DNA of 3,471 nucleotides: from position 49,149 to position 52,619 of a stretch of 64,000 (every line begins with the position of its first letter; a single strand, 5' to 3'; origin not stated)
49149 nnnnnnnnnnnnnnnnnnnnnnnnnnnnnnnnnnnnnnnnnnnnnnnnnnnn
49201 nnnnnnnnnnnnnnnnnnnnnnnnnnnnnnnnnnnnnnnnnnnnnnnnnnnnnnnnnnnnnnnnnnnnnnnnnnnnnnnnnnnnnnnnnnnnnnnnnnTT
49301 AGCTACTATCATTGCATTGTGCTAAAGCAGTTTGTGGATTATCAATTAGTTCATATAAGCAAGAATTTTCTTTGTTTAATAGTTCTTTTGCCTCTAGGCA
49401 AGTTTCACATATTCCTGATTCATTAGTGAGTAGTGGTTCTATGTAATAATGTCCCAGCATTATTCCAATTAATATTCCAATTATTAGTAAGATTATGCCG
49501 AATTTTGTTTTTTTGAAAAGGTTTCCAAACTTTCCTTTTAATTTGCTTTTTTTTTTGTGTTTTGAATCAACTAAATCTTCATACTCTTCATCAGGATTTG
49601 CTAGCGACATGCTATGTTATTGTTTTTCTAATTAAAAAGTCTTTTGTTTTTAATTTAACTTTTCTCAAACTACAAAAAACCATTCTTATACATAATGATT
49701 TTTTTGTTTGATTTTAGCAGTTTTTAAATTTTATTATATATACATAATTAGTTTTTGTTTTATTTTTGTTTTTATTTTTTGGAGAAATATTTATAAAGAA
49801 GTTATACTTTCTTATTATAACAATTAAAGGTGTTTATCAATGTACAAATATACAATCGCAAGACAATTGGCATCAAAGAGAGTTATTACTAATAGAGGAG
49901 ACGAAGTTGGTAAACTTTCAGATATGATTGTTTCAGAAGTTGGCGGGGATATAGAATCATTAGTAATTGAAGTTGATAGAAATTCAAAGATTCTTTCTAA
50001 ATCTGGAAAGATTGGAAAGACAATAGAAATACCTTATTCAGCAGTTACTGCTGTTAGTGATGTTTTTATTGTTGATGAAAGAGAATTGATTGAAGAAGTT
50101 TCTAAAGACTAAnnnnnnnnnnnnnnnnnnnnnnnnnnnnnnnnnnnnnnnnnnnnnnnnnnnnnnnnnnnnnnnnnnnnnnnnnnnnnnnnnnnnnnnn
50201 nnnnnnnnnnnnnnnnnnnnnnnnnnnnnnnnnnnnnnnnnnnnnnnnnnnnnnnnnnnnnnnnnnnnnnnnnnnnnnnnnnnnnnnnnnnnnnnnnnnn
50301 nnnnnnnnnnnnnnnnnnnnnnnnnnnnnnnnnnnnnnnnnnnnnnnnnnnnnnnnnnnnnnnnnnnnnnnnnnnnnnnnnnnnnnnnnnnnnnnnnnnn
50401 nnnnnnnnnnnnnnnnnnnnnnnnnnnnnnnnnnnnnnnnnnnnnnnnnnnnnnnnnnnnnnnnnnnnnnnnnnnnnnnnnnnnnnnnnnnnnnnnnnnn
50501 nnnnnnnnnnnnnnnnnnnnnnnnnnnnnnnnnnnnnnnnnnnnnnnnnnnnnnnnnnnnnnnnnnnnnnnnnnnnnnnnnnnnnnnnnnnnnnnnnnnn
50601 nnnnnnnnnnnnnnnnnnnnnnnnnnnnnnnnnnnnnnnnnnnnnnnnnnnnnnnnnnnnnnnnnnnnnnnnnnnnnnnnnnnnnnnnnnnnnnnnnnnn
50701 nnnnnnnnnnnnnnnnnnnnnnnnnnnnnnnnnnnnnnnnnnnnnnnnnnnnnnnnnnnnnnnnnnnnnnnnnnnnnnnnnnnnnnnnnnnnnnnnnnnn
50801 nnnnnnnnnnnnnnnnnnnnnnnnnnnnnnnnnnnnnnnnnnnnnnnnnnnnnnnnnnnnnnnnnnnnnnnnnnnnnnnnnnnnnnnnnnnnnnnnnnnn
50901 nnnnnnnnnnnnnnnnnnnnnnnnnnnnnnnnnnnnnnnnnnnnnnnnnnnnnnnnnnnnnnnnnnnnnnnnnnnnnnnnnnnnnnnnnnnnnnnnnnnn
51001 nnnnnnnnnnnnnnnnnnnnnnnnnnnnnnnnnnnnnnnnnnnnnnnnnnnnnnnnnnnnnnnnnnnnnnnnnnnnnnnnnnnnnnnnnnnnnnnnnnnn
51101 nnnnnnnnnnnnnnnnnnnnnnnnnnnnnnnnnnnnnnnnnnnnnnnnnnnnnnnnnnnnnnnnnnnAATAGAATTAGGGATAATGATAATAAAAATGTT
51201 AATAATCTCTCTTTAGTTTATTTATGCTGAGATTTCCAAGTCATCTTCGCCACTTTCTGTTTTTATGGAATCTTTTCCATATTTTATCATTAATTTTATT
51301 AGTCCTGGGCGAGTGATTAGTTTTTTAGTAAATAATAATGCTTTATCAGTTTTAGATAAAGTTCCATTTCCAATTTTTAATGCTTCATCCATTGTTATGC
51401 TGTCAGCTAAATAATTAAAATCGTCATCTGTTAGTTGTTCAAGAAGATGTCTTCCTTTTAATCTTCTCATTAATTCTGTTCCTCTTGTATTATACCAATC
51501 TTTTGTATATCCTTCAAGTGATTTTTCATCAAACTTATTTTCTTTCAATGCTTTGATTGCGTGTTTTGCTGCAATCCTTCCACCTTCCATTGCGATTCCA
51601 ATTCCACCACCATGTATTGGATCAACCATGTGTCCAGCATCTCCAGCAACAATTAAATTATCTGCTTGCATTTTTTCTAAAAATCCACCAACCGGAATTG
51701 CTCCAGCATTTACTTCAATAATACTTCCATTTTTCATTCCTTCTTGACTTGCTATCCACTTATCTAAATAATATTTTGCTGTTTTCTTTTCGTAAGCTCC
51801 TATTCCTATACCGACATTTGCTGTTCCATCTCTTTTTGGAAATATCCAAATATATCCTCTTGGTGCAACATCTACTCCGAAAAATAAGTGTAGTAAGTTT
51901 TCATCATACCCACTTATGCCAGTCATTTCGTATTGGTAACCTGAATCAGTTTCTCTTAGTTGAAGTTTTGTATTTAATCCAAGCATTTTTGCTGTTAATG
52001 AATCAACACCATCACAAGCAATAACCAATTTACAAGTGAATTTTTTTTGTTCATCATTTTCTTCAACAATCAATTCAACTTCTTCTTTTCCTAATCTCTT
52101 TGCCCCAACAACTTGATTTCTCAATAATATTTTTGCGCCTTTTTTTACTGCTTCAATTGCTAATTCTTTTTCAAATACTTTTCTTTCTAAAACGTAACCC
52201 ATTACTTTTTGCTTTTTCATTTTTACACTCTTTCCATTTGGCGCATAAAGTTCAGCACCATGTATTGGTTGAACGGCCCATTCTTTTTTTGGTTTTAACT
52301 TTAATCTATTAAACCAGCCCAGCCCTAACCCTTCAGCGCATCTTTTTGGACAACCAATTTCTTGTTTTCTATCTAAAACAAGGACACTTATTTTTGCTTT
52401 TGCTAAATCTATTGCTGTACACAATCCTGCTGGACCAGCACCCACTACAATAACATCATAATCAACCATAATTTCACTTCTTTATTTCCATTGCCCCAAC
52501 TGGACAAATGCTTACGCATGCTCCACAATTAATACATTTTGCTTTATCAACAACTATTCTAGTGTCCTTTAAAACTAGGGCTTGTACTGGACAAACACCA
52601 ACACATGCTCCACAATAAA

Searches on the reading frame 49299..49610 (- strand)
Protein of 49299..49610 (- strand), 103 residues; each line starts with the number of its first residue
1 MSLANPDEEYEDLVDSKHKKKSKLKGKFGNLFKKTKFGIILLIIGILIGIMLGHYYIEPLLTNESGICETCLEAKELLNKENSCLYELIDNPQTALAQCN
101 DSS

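Call 8: search_protein_families(library=pfam, max_evalue=0.1, proteins=[window:49299-49610:-])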
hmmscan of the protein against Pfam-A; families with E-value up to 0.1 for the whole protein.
window:49299-49610:- (103 aa): 1 family
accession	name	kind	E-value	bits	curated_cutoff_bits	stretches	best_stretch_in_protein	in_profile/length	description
PF07666.16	MpPF26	-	0.0011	19.4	37.2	1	19-52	31-67/75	M penetrans paralogue family 26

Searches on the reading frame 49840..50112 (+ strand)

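Call 8: search_protein_families(library=pfam, max_evalue=0.1, proteins=[window:49840-50112:+])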
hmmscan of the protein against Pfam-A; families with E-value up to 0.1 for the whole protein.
window:49840-50112:+ (90 aa): 1 family
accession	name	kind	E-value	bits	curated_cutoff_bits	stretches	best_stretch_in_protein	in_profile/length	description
PF05239.21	PRC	-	6.7e-11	42.5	21.2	1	8-82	7-75/78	PRC-barrel domain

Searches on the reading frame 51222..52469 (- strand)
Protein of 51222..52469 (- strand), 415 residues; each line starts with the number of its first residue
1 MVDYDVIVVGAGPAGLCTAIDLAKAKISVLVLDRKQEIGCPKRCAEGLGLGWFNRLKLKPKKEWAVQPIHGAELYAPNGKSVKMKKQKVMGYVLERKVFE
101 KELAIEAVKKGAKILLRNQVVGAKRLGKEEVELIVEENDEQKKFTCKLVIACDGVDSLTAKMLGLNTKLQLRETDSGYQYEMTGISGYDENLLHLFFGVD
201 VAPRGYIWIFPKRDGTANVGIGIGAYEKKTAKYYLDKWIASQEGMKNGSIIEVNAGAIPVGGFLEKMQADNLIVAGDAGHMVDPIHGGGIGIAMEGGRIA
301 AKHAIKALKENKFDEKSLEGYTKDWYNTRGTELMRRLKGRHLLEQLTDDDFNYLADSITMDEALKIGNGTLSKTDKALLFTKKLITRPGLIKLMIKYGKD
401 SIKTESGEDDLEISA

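Call 7: search_protein_families(library=pfam, proteins=[window:51222-52469:-])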
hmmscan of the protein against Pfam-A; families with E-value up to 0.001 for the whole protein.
window:51222-52469:- (415 aa): 12 families
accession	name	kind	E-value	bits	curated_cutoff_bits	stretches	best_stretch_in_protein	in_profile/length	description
PF22578.2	GGR_cat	-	3.3e-23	81.8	27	1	175-257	3-87/88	Geranylgeranyl reductase catalytic domain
PF01494.25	FAD_binding_3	-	4.5e-20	72.6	22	1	3-168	1-172/349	FAD binding domain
PF01266.30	DAO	-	1e-14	55.3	27.9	2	5-40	1-38/353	FAD dependent oxidoreductase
PF05834.18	Lycopene_cycl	-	2.2e-12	47.2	23.4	1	5-163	1-146/380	Lycopene cyclase protein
PF07992.20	Pyr_redox_2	-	3.2e-08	33.8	26.1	1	4-36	1-33/291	Pyridine nucleotide-disulphide oxidoreductase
PF12831.13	FAD_oxidored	-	3.6e-08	33.5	27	1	5-152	1-143/416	FAD dependent oxidoreductase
PF00890.30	FAD_binding_2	-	4.4e-08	33.2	20.4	1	5-57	1-53/414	FAD binding domain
PF03486.20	HI0933_like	-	4.7e-08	33.2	50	1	5-39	2-36/244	HI0933-like protein Rossmann domain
PF13450.12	NAD_binding_8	-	9.2e-07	29.5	21.9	1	8-39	1-32/68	NAD(P)-binding Rossmann-like domain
PF01946.23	Thi4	-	1.2e-05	25.1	26.2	1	2-39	16-54/235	Thi4 family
PF04820.20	Trp_halogenase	-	1.5e-05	24.5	21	0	80-323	141-369/458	Tryptophan halogenase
PF13738.12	Pyr_redox_3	-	3.6e-05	23.6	30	1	7-36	1-31/305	Pyridine nucleotide-disulphide oxidoreductase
